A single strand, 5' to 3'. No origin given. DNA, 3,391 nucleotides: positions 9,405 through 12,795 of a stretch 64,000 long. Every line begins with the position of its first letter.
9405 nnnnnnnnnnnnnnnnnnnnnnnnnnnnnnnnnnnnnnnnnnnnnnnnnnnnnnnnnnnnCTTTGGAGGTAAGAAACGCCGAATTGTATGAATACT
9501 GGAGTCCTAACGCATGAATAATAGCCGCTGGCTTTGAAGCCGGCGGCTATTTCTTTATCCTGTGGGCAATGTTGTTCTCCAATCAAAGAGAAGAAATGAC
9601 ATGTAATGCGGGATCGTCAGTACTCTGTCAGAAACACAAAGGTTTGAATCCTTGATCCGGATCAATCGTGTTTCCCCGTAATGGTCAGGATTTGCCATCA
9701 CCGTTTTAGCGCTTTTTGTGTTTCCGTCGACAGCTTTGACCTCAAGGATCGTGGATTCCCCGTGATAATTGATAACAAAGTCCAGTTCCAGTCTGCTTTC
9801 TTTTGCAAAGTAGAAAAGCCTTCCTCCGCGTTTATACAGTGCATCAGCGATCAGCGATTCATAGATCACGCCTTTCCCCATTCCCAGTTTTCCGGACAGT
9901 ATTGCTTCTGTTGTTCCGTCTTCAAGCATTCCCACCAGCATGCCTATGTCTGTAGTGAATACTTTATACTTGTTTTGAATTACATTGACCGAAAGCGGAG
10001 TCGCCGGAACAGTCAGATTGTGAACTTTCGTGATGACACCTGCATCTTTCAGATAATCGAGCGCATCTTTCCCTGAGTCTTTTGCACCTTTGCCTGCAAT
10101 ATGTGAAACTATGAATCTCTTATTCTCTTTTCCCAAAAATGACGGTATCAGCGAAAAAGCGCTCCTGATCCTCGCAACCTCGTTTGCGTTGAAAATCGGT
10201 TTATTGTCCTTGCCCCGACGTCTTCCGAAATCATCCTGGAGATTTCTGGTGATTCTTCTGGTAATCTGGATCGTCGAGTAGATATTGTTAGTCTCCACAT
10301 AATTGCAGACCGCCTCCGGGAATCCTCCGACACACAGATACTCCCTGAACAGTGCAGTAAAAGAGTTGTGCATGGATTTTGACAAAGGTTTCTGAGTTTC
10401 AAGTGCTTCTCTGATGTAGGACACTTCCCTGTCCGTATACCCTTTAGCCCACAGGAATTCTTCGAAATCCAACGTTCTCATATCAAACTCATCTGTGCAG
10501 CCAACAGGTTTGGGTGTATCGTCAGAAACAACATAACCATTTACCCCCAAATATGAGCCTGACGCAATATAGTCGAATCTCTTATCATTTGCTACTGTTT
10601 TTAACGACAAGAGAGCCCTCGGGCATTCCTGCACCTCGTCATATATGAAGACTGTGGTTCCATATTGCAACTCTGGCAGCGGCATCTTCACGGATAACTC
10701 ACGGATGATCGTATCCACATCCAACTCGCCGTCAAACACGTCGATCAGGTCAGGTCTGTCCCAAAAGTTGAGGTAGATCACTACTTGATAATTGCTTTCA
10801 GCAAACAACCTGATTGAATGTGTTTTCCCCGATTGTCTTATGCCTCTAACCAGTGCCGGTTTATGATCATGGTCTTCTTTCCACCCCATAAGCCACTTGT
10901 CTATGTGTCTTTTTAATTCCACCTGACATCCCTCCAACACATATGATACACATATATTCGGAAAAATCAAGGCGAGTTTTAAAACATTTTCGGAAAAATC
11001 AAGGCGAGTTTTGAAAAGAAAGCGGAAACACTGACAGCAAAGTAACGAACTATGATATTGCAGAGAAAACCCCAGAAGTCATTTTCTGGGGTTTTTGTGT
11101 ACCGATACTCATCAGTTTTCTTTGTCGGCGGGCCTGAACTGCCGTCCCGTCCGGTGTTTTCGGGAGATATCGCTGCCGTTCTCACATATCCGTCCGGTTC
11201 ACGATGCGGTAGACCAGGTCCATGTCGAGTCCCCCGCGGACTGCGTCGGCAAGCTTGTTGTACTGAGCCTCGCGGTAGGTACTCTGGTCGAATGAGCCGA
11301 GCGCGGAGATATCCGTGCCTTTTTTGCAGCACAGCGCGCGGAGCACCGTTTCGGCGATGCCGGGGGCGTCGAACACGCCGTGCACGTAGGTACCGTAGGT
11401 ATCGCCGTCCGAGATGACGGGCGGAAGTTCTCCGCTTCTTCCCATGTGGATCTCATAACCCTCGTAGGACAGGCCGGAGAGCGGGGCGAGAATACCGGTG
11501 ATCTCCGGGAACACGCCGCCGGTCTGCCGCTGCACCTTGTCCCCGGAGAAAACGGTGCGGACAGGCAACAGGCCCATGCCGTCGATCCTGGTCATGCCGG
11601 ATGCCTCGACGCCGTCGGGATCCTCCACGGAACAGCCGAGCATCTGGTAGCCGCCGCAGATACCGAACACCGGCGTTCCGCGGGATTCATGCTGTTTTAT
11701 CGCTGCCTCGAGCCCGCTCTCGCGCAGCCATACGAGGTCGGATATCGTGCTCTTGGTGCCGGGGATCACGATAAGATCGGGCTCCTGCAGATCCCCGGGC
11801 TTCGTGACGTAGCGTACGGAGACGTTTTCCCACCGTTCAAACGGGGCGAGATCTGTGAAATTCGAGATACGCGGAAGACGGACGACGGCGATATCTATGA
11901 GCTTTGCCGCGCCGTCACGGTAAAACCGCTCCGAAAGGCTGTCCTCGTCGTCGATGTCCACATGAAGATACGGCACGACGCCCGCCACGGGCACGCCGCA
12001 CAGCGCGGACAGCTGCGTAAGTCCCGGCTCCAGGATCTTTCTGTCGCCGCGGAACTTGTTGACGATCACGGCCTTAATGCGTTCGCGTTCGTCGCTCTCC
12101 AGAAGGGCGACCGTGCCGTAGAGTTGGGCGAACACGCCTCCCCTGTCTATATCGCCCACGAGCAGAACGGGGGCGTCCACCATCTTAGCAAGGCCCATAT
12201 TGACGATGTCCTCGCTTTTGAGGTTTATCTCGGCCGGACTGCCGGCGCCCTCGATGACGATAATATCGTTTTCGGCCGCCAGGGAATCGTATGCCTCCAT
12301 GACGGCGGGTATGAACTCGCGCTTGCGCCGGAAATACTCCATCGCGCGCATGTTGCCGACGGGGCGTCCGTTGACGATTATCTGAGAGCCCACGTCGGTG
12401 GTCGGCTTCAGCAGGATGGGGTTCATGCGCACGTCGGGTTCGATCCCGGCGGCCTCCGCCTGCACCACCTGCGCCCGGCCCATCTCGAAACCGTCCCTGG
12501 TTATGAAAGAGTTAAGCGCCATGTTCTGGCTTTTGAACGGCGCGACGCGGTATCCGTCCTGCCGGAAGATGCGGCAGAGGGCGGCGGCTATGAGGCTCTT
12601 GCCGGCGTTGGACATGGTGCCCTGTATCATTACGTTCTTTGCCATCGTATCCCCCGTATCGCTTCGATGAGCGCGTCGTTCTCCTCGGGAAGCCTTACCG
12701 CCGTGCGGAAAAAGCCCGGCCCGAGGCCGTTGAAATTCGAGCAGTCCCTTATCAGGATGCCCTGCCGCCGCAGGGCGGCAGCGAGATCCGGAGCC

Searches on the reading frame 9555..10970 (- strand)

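Call 56: search_protein_families(library=padloc, proteins=[window:9555-10970:-], max_evalue=0.00001)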
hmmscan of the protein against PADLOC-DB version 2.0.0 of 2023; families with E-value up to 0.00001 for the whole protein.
window:9555-10970:- (471 aa): 6 families
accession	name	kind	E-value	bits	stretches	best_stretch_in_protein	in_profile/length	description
PDLC04786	PDC-S01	-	4.9e-111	369.6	1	18-463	2-434/439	-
PDLC04792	PDC-S01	-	2.6e-103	344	1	19-461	2-433/452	-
PDLC04788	PDC-S01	-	1.5e-58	196.8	1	19-444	2-411/448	-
PDLC04787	PDC-S01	-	2.1e-15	54.5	1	39-412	30-356/412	-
PDLC04790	PDC-S01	-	2.2e-08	31.2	0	35-227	26-194/422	-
PDLC04789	PDC-S01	-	4.4e-07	27.3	0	35-230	16-174/375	-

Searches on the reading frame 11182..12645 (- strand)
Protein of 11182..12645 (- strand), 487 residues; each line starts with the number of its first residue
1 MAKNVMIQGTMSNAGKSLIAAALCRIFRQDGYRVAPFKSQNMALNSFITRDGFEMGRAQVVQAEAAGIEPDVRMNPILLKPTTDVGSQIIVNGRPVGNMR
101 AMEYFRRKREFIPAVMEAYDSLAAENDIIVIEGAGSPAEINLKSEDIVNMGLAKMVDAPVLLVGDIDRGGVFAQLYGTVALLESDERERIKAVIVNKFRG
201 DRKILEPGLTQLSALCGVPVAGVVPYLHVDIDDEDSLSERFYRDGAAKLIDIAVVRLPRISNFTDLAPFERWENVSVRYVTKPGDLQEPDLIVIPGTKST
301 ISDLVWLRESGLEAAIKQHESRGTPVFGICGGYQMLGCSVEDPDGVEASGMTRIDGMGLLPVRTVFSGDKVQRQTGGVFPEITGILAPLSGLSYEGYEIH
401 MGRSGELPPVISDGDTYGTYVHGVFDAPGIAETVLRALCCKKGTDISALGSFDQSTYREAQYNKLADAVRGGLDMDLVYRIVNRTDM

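Call 55: search_protein_families(library=padloc, alignment_id=A4, max_evalue=0.001)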
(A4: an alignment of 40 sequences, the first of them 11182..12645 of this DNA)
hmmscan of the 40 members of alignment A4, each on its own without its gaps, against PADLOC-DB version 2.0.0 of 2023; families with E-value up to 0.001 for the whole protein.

A. member 1, window:11182-12645:- (487 aa): 0 families

B. families by the number of members that match (of 40 scanned): 26 families (the first 25 are shown)
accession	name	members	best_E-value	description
PDLC02926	HTH_VI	3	4.6e-08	-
PDLC04135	mad3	2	4.7e-29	mads_3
PDLC02980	AriA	2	7.7e-13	-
PDLC04140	mad8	2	5.2e-12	mads_8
PDLC04142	capH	2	1.4e-09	capH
PDLC04164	AriA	2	3.7e-05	-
PDLC03954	RmrA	1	1.8e-12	-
PDLC04134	mad2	1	2.4e-12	mads_2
PDLC03945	RmrA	1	2.9e-11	-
PDLC03951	RmrA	1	6.8e-11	-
PDLC03952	RmrA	1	8.7e-10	-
PDLC03947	RmrA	1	8.1e-09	-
PDLC03949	RmrA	1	2.4e-08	-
PDLC03956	RmrA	1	1.6e-07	-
PDLC03944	RmrA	1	2.9e-07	-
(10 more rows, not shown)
